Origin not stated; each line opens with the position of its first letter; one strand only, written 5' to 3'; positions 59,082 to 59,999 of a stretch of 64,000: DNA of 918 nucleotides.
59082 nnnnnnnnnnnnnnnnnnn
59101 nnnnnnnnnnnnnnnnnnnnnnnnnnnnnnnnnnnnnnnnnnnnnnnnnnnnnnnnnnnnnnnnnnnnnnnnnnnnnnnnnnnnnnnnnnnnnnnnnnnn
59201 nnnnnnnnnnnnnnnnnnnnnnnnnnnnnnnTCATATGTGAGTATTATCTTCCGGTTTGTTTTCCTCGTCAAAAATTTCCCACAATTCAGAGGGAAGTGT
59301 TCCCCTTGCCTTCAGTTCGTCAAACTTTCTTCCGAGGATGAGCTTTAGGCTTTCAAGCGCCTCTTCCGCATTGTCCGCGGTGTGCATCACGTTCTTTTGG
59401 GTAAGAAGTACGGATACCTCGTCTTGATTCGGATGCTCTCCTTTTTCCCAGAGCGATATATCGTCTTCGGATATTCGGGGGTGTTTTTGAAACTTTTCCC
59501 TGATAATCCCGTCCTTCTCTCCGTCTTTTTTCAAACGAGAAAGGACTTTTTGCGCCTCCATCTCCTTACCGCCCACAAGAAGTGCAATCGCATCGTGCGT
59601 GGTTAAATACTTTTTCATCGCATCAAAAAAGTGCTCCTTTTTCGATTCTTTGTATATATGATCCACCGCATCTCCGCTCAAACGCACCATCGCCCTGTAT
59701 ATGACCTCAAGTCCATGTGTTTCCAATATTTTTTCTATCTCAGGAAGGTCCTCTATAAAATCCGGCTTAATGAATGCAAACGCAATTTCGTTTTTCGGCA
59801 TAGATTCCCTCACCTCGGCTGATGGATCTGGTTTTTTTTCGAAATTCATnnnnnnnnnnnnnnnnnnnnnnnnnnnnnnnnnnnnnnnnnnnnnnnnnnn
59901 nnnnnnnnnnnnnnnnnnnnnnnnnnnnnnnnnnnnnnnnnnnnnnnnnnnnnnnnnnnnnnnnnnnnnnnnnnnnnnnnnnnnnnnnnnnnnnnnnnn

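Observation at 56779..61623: Five genes chained by four consecutive ATGA start/stop overlaps: GT2 - HAD-IIB phosphatase - NDK-like - NUDIX - GT4 (+ HprK-like P-loop protein)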

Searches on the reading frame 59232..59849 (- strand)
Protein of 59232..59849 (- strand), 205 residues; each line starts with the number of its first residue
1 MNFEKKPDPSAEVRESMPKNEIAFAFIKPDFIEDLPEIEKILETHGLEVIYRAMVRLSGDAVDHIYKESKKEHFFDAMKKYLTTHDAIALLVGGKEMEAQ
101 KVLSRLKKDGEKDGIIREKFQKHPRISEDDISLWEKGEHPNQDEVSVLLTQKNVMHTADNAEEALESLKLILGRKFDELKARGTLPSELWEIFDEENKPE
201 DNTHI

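Call 4: search_protein_families(library=pfam, proteins=[window:59232-59849:-], max_evalue=0.1)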
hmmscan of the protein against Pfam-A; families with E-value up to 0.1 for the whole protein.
window:59232-59849:- (205 aa): 4 families
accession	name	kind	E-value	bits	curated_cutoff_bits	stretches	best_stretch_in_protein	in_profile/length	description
PF00334.24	NDK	-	1.3e-11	45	27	1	22-172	2-130/135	Nucleoside diphosphate kinase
PF14639.11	YqgF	-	0.051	13.8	35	0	62-108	39-85/150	Holliday-junction resolvase-like of SPT6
PF20250.3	FapA_N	-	0.056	13.2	27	0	76-122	8-50/178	Flagellar Assembly Protein A N-terminal region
PF23940.1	DUF7275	-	0.077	13.3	27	0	62-125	54-114/188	Domain of unknown function (DUF7275)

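Call 5: search_protein_families(library=ncbifam, proteins=[window:59232-59849:-], max_evalue=0.1)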
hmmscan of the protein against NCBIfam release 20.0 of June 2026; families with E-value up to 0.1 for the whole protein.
window:59232-59849:- (205 aa): 3 families
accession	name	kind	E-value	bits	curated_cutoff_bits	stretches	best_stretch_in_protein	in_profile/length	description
NF001908.0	PRK00668.1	equivalog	1.4e-10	41.1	155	1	21-121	4-108/141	nucleoside-diphosphate kinase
NF011112.0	PRK14540.1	equivalog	7.3e-09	35.6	202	1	22-120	4-106/135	nucleoside-diphosphate kinase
NF011116.0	PRK14545.1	equivalog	0.00017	21.7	217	1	23-121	6-108/139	nucleoside-diphosphate kinase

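Call 8: find_encoding_contigs(protein=window:59232-59849:-, flank=10000, max_places=10)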
Protein window:59232-59849:- (205 aa): no gene with exactly this product is on record in the collection.

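Call 9: find_homologous_proteins(query=window:59232-59849:-)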
Query window:59232-59849:- (205 aa): 35 proteins with E <= 0.001 among 342 candidates.
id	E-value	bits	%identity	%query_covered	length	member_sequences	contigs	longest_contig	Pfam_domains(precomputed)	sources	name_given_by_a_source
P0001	4.7e-128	443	99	100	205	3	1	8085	PF00334.25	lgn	-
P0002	3.2e-115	401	89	100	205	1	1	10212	PF00334.25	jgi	jgi:nucleoside diphosphate kinase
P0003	5.7e-78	279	65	97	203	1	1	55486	PF00334.25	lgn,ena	-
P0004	2.8e-77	277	63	98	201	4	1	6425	PF00334.25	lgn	-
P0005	4.1e-77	276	66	92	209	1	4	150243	PF00334.25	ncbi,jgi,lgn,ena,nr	ncbi:MAG: nucleoside-diphosphate kinase [Patescibacteria group bacterium]|nr:nucleoside-diphosphate 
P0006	2.7e-76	274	63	95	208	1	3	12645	PF00334.25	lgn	-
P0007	2.4e-75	271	64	92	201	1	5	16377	PF00334.25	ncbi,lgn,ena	-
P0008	9.7e-75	269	60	98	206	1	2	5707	PF00334.25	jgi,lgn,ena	-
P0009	1.8e-74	268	65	91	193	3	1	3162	PF00334.25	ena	-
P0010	3.9e-74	267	65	89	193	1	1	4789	PF00334.25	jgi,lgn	-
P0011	8.3e-74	266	62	91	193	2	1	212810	PF00334.25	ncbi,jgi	ncbi:MAG: nucleoside-diphosphate kinase [Candidatus Buchananbacteria bacterium]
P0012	9.2e-73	262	57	99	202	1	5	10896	PF00334.25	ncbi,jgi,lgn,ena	-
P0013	1.1e-72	262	60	97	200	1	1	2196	PF00334.25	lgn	-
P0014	1.8e-72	261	63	90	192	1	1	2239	PF00334.25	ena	-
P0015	4.4e-72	260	63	91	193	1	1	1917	PF00334.25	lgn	-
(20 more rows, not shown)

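Call 10: find_encoding_contigs(protein=P0005, flank=6000, max_places=2)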
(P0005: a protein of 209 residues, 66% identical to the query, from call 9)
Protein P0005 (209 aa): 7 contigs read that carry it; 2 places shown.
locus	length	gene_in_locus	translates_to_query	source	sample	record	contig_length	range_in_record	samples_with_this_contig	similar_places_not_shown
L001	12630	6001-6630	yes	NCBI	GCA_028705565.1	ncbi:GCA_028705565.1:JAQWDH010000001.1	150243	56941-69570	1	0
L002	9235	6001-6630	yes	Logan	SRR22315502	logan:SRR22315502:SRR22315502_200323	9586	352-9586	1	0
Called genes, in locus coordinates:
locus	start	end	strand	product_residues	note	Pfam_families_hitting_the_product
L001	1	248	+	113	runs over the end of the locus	PF18895:T4SS_pilin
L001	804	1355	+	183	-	PF01936:NYN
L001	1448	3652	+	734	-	PF01138:RNase_PH, PF03725:RNase_PH_C, PF01138:RNase_PH, PF00013:KH_1, PF00575:S1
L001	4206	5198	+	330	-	PF00535:Glycos_transf_2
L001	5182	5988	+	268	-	PF08282:Hydrolase_3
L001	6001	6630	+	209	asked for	PF00334:NDK (weak)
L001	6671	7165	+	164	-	PF00293:NUDIX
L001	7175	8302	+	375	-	PF13439:Glyco_transf_4, PF20706:GT4-conflict (weak), PF00534:Glycos_transf_1, PF13692:Glyco_trans_1_4, PF13524:Glyco_trans_1_2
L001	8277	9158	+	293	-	-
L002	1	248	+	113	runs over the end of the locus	PF18895:T4SS_pilin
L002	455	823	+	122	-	PF00312:Ribosomal_S15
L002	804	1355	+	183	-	PF01936:NYN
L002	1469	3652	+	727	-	PF01138:RNase_PH, PF03725:RNase_PH_C, PF01138:RNase_PH, PF00013:KH_1, PF00575:S1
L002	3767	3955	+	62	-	-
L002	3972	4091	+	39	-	-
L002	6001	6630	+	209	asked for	PF00334:NDK (weak)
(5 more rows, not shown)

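Call 11: find_encoding_contigs(protein=P0011, flank=6000, max_places=2)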
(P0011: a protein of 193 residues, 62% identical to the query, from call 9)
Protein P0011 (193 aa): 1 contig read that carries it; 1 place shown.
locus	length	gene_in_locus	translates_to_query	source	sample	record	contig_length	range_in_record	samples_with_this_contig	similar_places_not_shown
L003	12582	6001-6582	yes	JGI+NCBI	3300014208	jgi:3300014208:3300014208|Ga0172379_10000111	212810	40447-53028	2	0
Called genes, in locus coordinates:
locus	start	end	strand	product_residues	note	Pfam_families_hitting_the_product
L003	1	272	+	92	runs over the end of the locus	-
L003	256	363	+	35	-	-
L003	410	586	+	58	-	-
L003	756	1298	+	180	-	PF00300:His_Phos_1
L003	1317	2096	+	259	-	PF01738:DLH (faint), PF02129:Peptidase_S15 (weak), PF12146:Hydrolase_4, PF20434:BD-FAE, PF00561:Abhydrolase_1, PF12697:Abhydrolase_6, PF20408:Abhydrolase_11 (faint), PF00326:Peptidase_S9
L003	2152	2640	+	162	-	PF20603:Bact_hydrolase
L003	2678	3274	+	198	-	PF01725:Ham1p_like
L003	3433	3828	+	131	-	PF03073:TspO_MBR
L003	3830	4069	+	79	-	-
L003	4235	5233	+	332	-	PF00535:Glycos_transf_2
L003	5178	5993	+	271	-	PF08282:Hydrolase_3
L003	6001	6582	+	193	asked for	PF00334:NDK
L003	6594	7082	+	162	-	PF00293:NUDIX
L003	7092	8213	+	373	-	PF13439:Glyco_transf_4 (weak), PF20706:GT4-conflict, PF00534:Glycos_transf_1, PF13692:Glyco_trans_1_4, PF13524:Glyco_trans_1_2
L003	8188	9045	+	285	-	-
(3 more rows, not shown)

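Call 12: find_encoding_contigs(protein=P0003, flank=6000, max_places=2)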
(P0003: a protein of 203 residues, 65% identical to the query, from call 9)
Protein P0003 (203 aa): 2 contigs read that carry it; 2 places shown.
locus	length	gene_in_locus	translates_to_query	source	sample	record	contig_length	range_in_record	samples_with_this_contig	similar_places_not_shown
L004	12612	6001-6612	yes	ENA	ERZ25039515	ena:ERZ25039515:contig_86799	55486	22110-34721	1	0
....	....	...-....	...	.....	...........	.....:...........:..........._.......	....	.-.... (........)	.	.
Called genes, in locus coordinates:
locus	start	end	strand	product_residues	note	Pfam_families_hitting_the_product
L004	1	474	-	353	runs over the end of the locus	PF00246:Peptidase_M14 (weak), PF24827:AstE_AspA_cat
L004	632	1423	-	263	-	PF01966:HD, PF13735:tRNA_NucTran2_2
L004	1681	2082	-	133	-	PF01743:PolyA_pol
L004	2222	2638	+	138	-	PF00293:NUDIX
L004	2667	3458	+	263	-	PF23023:Anti-Pycsar_Apyc1, PF00753:Lactamase_B, PF12706:Lactamase_B_2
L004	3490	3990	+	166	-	PF05148:Methyltransf_8, PF01209:Ubie_methyltran, PF13489:Methyltransf_23, PF07021:MetW (faint), PF13847:Methyltransf_31, PF08241:Methyltransf_11, PF08242:Methyltransf_12, PF13649:Methyltransf_25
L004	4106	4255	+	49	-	-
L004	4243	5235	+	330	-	PF00535:Glycos_transf_2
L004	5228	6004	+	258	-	PF08282:Hydrolase_3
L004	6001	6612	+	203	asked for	PF00334:NDK (weak)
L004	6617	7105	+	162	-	PF00293:NUDIX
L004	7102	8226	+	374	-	PF20706:GT4-conflict, PF00534:Glycos_transf_1, PF13692:Glyco_trans_1_4, PF13524:Glyco_trans_1_2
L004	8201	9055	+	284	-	-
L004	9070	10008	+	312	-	PF04015:DUF362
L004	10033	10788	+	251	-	PF01553:Acyltransferase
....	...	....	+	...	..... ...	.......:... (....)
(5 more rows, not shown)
